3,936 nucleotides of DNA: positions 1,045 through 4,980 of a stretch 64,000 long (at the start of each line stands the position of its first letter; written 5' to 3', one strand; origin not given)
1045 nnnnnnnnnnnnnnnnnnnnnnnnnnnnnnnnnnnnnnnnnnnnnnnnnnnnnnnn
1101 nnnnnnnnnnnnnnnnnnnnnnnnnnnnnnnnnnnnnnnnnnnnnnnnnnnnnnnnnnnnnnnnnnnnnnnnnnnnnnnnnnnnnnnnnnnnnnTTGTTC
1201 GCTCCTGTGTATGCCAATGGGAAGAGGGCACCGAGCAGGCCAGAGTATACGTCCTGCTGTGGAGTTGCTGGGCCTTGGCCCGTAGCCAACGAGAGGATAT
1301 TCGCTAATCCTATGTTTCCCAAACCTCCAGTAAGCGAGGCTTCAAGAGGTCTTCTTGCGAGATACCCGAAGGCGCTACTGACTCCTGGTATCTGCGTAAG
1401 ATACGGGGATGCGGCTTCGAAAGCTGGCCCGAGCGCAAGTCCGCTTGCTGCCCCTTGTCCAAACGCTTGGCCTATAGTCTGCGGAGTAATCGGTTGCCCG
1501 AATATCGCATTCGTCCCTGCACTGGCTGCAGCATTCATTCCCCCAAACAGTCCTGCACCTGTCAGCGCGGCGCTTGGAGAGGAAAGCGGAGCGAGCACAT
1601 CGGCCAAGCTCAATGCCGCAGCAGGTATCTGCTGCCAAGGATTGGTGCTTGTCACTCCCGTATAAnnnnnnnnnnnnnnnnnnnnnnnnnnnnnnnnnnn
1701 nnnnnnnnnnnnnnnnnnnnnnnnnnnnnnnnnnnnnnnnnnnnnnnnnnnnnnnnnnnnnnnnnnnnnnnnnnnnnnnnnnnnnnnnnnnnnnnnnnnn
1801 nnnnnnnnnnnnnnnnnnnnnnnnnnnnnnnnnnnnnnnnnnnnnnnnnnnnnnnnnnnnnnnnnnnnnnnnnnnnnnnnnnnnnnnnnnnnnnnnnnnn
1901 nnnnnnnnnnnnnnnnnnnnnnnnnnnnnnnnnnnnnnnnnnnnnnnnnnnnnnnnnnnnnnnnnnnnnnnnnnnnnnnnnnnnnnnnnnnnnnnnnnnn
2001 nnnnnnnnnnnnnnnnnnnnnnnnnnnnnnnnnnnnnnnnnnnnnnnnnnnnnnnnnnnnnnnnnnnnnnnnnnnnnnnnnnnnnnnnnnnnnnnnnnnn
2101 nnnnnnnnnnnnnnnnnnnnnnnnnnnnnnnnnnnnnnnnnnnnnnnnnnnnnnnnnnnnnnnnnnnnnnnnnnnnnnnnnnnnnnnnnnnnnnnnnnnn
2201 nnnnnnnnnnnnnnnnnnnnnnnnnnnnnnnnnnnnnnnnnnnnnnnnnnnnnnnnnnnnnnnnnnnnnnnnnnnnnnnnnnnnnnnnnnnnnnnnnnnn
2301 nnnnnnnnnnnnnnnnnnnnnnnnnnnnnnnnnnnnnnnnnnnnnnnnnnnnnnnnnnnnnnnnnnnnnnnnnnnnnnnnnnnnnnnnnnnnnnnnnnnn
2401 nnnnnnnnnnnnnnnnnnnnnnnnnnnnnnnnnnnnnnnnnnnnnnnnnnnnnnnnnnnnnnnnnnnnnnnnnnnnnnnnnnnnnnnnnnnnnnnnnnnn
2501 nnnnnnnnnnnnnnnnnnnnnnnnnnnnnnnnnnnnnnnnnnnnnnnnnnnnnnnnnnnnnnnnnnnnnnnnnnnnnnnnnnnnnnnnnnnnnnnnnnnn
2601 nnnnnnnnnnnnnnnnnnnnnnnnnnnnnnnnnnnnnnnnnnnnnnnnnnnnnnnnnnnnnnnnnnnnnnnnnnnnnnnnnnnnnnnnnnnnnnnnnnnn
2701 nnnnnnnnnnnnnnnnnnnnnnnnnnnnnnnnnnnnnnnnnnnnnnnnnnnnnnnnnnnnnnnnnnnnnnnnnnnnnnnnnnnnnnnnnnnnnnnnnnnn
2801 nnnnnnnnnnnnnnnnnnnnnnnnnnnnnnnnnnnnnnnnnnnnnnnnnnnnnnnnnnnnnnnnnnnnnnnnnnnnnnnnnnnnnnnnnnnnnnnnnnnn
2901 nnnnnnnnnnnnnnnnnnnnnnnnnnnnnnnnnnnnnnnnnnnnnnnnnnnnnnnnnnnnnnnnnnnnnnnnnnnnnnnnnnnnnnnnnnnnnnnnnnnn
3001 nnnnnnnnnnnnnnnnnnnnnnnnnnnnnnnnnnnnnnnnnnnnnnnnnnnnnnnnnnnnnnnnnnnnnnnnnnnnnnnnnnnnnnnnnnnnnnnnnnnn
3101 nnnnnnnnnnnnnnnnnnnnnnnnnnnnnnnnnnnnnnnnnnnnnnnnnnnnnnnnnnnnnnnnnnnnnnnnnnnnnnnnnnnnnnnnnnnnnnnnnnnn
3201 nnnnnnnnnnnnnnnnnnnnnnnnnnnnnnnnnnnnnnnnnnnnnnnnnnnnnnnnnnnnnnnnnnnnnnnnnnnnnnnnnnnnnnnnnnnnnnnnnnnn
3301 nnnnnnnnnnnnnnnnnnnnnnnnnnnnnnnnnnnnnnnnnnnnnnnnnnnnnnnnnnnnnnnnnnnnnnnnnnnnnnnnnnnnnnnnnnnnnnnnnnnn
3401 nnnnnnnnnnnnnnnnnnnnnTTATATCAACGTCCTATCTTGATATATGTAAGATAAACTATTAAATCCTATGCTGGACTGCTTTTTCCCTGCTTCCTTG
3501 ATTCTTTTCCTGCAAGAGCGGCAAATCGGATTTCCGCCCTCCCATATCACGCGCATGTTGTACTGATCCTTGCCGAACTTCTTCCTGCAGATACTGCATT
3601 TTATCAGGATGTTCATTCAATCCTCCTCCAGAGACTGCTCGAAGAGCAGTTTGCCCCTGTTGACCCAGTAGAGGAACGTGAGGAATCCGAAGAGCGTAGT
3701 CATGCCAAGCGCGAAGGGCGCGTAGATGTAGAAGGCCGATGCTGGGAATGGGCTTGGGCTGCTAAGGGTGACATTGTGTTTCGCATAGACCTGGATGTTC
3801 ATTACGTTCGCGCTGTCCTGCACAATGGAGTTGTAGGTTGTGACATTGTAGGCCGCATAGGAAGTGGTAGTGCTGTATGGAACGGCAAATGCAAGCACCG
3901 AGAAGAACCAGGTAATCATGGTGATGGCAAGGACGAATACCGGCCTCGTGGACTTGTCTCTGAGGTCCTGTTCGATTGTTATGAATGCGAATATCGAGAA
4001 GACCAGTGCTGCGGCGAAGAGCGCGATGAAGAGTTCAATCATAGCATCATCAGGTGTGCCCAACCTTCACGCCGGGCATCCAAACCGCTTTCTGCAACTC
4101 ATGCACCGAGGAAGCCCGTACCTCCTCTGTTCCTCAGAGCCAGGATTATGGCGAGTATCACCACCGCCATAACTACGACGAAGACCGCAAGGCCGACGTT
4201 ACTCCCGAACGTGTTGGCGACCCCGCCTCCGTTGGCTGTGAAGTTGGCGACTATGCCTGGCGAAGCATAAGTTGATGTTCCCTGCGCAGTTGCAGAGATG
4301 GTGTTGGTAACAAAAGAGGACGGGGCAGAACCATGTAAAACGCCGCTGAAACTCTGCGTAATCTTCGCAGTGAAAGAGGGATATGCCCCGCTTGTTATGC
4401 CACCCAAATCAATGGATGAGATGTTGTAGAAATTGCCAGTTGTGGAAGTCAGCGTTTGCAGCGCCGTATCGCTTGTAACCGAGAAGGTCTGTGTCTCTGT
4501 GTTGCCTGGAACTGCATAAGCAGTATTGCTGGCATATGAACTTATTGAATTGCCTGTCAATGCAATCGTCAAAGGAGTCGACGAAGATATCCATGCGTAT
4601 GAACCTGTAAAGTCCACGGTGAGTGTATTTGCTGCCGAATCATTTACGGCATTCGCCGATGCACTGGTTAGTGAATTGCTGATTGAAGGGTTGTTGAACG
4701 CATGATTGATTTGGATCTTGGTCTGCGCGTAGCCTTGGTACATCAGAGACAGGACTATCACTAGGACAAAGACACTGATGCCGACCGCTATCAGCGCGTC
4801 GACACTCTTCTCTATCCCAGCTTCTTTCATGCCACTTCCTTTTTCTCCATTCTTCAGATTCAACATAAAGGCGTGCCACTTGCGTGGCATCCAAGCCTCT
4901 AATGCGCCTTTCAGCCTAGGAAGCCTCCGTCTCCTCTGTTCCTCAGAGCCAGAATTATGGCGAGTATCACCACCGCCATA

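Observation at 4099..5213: Tandem paralogous two-TM proteins with near-identical termini; one copy carries a ~160 aa insert in the inter-helix loop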

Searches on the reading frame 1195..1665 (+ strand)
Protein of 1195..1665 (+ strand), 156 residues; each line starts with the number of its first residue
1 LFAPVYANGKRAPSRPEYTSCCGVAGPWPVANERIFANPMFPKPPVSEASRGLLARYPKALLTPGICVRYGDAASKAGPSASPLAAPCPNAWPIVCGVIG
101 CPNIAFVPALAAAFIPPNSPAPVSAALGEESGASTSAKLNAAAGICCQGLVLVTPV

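Call 8: search_protein_families(library=pfam, proteins=[window:1195-1665:+], max_evalue=0.1)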
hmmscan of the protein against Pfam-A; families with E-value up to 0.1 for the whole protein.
window:1195-1665:+ (156 aa): 1 family
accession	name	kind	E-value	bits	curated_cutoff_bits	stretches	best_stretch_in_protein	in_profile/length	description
PF15608.11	PELOTA_1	-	0.093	13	25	0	41-62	21-42/81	PELOTA RNA binding domain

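Call 9: search_protein_families(library=phrogs, proteins=[window:1195-1665:+], max_evalue=0.1)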
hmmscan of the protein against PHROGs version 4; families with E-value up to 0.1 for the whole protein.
window:1195-1665:+ (156 aa): 0 families

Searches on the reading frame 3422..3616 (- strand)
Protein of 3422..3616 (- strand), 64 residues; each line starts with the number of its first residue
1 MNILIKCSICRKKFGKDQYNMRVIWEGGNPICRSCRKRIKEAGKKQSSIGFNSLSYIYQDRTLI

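Call 28: search_protein_families(library=pfam, proteins=[window:3422-3616:-], max_evalue=0.1)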
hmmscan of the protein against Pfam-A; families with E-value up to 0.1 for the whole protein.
window:3422-3616:- (64 aa): 6 families
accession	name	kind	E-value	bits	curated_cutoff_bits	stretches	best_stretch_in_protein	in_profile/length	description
PF23783.1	Zn_ribbon_TiaS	-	0.00063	19.9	27.3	1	29-46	1-18/41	TiaS C-terminal zinc ribbon domain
PF10367.15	zf-Vps39_C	-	0.006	16.6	24.7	0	7-16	12-21/41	Vacuolar sorting protein 39 C-terminal zinc finger domain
PF23550.1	zf_Tbcl_Rhp7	-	0.015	15.2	27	1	6-40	6-38/39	DNA repair protein rhp7 treble clef domain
PF14471.11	DUF4428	-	0.021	15.1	27.8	1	6-47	1-38/51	Domain of unknown function (DUF4428)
PF17032.10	Zn_ribbon_15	-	0.038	15.2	28.9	1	4-41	37-64/73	zinc-ribbon family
PF04570.20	zf-FLZ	-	0.091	12.7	23.4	0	2-17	11-26/54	zinc-finger of the FCS-type, C2-C2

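Call 42: search_protein_families(library=pfam, proteins=[window:3422-3616:-], max_evalue=1)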
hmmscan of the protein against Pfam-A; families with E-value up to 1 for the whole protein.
window:3422-3616:- (64 aa): 11 families
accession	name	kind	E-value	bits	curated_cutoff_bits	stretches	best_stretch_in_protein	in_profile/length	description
PF23783.1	Zn_ribbon_TiaS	-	0.00063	19.9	27.3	1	29-46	1-18/41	TiaS C-terminal zinc ribbon domain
PF10367.15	zf-Vps39_C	-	0.006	16.6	24.7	1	7-16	12-21/41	Vacuolar sorting protein 39 C-terminal zinc finger domain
PF23550.1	zf_Tbcl_Rhp7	-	0.015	15.2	27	1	6-40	6-38/39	DNA repair protein rhp7 treble clef domain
PF14471.11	DUF4428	-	0.021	15.1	27.8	1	6-47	1-38/51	Domain of unknown function (DUF4428)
PF17032.10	Zn_ribbon_15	-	0.038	15.2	28.9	1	4-41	37-64/73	zinc-ribbon family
PF04570.20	zf-FLZ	-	0.091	12.7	23.4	0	2-17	11-26/54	zinc-finger of the FCS-type, C2-C2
PF14446.12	Prok-RING_1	-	0.11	12.9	29.1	0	6-17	6-17/54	Prokaryotic RING finger family 1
PF09963.14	DUF2197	-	0.13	13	22.2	0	31-48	33-50/56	Uncharacterized protein conserved in bacteria (DUF2197)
PF21362.3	Sina_RING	-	0.13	12.8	29.3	0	28-41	18-31/35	E3 ubiquitin-protein ligase sina/sinah, RING finger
PF13894.12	zf-C2H2_4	-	0.28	12.5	27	0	6-17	2-14/24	C2H2-type zinc finger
PF23107.1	Zf-C2H2_ZNF451_C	-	0.64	11.1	30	1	3-16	37-50/59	Two consecutive Zinc fingers C2H2 type, ZNF451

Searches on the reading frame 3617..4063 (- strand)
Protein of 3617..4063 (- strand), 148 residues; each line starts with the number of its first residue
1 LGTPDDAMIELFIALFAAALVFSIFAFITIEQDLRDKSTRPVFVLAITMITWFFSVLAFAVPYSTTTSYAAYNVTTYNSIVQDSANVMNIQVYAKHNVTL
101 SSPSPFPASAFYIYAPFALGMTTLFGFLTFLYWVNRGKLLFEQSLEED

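Call 8: search_protein_families(library=pfam, proteins=[window:3617-4063:-], max_evalue=0.1)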
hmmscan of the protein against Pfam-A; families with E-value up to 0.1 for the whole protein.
window:3617-4063:- (148 aa): 1 family
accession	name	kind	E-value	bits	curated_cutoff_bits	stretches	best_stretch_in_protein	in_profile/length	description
PF06749.17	DUF1218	-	0.028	15.3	25.3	1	12-63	2-54/95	Protein of unknown function (DUF1218)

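Call 9: search_protein_families(library=phrogs, proteins=[window:3617-4063:-], max_evalue=0.1)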
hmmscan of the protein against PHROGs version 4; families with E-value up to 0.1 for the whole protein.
window:3617-4063:- (148 aa): 2 families
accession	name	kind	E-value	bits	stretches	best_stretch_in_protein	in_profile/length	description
phrog_8461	-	unknown function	0.076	14.4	0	7-28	58-79/84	-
phrog_1544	-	unknown function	0.095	13.4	0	13-69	126-183/200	-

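Call 27: find_encoding_contigs(protein=window:3617-4042:-, flank=10000)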
Protein window:3617-4042:- (141 aa): 1 contig read that carries it; 1 place shown.
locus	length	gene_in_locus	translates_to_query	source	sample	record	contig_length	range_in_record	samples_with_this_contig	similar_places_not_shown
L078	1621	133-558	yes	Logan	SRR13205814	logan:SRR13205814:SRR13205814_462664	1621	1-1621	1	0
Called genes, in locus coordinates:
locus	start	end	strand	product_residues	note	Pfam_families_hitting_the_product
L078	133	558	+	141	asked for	-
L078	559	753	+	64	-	-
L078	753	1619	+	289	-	?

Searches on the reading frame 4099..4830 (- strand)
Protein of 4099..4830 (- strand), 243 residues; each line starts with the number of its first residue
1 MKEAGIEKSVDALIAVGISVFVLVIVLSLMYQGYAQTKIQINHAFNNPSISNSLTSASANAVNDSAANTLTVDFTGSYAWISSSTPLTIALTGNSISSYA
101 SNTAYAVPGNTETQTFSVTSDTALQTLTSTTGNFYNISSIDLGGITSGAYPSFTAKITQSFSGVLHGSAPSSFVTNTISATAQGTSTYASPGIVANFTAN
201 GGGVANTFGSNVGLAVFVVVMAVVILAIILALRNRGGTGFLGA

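Call 8: search_protein_families(library=pfam, proteins=[window:4099-4830:-], max_evalue=0.1)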
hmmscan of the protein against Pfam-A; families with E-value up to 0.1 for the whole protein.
window:4099-4830:- (243 aa): 0 families

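Call 9: search_protein_families(library=phrogs, proteins=[window:4099-4830:-], max_evalue=0.1)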
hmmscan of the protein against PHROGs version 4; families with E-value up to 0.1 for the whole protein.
window:4099-4830:- (243 aa): 0 families

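Call 73: predict_structure(alignment_id=A4)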
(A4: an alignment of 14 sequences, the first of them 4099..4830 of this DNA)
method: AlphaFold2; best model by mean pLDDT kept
length: 243 residues; sequences in the alignment: 14
mean_pLDDT: 75.9   pTM: 0.56
mean pLDDT of the five models: 75.9, 68.5, 60.1, 59.8, 44.7
residues with pLDDT >= 90: 58; 70-90: 106; 50-70: 60; < 50: 19
segments of 3 or more residues with pLDDT < 50: 199-208, 236-239, 241-243
pLDDT, mean of each block of 10 residues (from residue 1): 59 77 77 68 60 74 88 91 91 92 89 92 81 84 84 89 79 83 76 53 47 67 77 56 43
secondary structure, 60 per line:
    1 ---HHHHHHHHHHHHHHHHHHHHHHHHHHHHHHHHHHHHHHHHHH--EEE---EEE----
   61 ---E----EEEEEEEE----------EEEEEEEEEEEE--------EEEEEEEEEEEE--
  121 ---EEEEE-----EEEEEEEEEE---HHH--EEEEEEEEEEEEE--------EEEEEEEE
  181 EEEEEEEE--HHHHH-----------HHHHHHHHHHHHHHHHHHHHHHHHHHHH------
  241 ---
elements in order: H4-45 E48-50 E54-56 E69-76 E87-98 E107-118 E124-128 E134-143 E152-164 E173-188 H191-195 H207-234

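Call 78: fold_search(model_id=the predicted structure, library=pdb)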
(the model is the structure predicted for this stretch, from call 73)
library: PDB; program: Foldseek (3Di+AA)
matches with E <= 10: 433; with E <= 0.001: 0
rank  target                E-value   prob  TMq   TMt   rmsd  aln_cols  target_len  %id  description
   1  7r55_A                3.3e-02  0.06  0.09  0.07  22.2       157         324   14  B-trefoil lectin from Salpingoeca rosetta in complex with Gb3 (released 2022-09-14)
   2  8xck_F                8.1e-02  0.06  0.10  0.08  21.5       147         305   15  Closed state of central tail fiber of bacteriophage lambda (released 2024-05-01)
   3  6lhz                  1.4e-01  0.03  0.09  0.13  23.8       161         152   12  Structure of aerolysin-like protein (Bombina maxima) (released 2020-06-10)
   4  4zwj_A                1.6e-01  0.06  0.12  0.05  18.4       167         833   13  Crystal structure of rhodopsin bound to arrestin by femtosecond X-ray laser (released 2015-07-29)
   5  8xcj_F                1.6e-01  0.03  0.09  0.06  21.3       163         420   14  Open State of central tail fiber of bacteriophage lambda upon binding to LamB (gpJ713-LamB complex) (released 2024-05-01)
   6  4xbm_A                2.0e-01  0.03  0.09  0.09  19.3       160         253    8  X-ray crystal structure of Notch ligand Delta-like 1 (released 2015-03-11)
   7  9ijr_C                2.1e-01  0.06  0.12  0.09  18.2       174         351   11  Cryo-EM structure of the orphan GPR52 beta-arrestin 1 complex bound to ligand c17 (released 2025-09-03)
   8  7vrn_L                2.2e-01  0.08  0.16  0.11  21.2       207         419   13  Structure of infectious bursal disease virus Gt strain (released 2022-03-30)
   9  4zwj_C                2.2e-01  0.05  0.12  0.05  18.4       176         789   12  Crystal structure of rhodopsin bound to arrestin by femtosecond X-ray laser (released 2015-07-29)
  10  3qwq_B                2.8e-01  0.16  0.16  0.32  16.9       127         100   13  Crystal structure of the extracellular domain of the epidermal growth factor receptor in complex with an adnectin (released 2012-02-01)
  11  6lh8                  2.8e-01  0.02  0.08  0.10  22.1       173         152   10  Structure of aerolysin-like protein (Bombina maxima) (released 2020-06-10)
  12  9ayr_B                3.3e-01  0.04  0.13  0.09  18.6       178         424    8  Structure of a Ric1-Rgp1-Rab6 activation intermediate (released 2024-12-11)
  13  9c6e                  3.5e-01  0.02  0.09  0.06  17.9       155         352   19  High-resolution structure of bovine (3-367)Arrestin-1 in a pre-activated conformation (released 2024-11-06)
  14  9q0x_A                3.7e-01  0.05  0.11  0.05  15.1       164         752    7  syNOS Turnover State (released 2026-01-14)
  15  7alk_A                3.9e-01  0.03  0.09  0.10  17.3       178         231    6  Structure of Drosophila C2-DSL-EGF1 (released 2021-08-04)
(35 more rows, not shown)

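Call 82: fold_search(model_id=the predicted structure, library=viral)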
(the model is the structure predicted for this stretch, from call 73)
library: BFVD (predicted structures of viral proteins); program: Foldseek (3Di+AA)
matches with E <= 10: 721; with E <= 0.001: 0
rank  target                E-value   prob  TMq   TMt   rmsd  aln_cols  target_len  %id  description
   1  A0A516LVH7            3.6e-02  0.30  0.19  0.16  10.0       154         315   11  (no name in the UniProt tables at hand)
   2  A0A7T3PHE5            3.8e-02  0.08  0.11  0.11  17.6       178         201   10  (no name in the UniProt tables at hand)
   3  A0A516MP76            5.1e-02  0.16  0.17  0.21  12.3       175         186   12  (no name in the UniProt tables at hand)
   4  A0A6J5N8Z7            5.3e-02  0.15  0.17  0.07  16.8       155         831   14  Bacteroidetes-Associated Carbohydrate-binding Often N-terminal [uncultured Caudovirales phage]
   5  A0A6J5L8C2            5.7e-02  0.30  0.17  0.10  10.4       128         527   12  Collagen triple helix repeat [uncultured Caudovirales phage]
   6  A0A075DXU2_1          5.7e-02  0.20  0.19  0.07  17.3       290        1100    9  (no name in the UniProt tables at hand)
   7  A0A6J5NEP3            7.1e-02  0.08  0.13  0.13  13.5       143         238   12  Tail fiber protein [uncultured Caudovirales phage]
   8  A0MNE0                7.5e-02  0.15  0.13  0.18  25.6       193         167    8  (no name in the UniProt tables at hand)
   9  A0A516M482            8.4e-02  0.08  0.14  0.09  15.7       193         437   10  (no name in the UniProt tables at hand)
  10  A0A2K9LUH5            8.4e-02  0.04  0.11  0.11  22.8       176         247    7  Capsid [uncultured virus]
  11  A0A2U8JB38            9.9e-02  0.06  0.11  0.11  19.3       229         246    8  (no name in the UniProt tables at hand)
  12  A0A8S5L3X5            1.1e-01  0.02  0.09  0.05  25.3       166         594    7  Maturation protein [ssRNA phage SRR5466725_21]
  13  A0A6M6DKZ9            1.1e-01  0.21  0.21  0.30  17.2       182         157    9  (no name in the UniProt tables at hand)
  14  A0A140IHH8            1.2e-01  0.06  0.11  0.13  17.2       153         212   14  VP2 protein (Fragment) [Avian infectious bursal disease virus]
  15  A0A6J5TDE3            1.2e-01  0.04  0.10  0.07  20.8       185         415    8  Uncharacterized protein [uncultured Caudovirales phage]
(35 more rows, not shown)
